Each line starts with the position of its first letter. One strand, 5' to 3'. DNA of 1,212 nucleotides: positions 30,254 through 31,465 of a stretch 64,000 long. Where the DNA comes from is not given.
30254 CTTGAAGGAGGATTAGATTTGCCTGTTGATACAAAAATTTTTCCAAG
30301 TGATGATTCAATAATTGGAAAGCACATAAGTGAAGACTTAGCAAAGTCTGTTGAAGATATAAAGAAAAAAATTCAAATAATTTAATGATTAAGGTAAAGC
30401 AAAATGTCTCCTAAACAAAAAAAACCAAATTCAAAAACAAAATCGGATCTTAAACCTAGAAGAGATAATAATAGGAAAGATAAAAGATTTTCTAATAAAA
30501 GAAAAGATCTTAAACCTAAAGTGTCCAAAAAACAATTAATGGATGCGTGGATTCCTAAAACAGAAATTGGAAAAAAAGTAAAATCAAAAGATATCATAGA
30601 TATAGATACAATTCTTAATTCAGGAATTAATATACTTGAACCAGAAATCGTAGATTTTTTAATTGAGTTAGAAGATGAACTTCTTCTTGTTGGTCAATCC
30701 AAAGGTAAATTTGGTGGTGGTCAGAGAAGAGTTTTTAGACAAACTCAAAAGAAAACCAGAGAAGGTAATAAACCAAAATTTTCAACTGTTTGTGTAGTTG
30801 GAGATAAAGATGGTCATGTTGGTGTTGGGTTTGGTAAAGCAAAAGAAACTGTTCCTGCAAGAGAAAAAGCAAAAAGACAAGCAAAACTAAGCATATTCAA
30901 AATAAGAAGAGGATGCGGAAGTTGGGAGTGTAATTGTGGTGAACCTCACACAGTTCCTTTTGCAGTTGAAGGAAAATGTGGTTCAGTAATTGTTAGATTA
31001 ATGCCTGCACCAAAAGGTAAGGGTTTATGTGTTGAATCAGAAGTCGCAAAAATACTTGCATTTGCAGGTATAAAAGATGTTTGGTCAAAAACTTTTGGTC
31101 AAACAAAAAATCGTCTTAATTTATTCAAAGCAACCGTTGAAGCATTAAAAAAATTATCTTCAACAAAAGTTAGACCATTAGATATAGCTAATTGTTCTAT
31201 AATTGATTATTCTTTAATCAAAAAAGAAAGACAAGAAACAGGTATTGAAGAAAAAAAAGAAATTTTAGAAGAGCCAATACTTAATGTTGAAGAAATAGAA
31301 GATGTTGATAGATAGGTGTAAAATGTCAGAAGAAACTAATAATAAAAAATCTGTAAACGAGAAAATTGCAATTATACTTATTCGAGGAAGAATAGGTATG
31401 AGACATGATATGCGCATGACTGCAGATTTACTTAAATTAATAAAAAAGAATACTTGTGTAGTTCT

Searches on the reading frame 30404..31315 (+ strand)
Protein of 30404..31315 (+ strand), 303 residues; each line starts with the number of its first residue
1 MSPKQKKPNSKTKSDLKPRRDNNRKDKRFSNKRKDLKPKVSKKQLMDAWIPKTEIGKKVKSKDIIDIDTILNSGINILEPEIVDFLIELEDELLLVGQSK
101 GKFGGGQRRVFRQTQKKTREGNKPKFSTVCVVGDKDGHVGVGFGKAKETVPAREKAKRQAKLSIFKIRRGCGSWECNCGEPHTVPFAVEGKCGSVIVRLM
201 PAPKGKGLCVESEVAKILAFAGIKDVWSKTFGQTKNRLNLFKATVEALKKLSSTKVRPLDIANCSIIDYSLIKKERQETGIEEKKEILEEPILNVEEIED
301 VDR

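Call 97: search_protein_families(library=pfam, proteins=[window:30404-31315:+], max_evalue=0.00001)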
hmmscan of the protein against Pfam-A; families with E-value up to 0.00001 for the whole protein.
window:30404-31315:+ (303 aa): 2 families
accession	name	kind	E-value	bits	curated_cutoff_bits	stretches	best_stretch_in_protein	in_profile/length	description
PF03719.21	Ribosomal_S5_C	-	3.7e-21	74.8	21.5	1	190-255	1-65/71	Ribosomal protein S5, C-terminal domain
PF00333.26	Ribosomal_S5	-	5.5e-18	65.2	27.1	1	112-168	9-65/65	Ribosomal protein S5, N-terminal domain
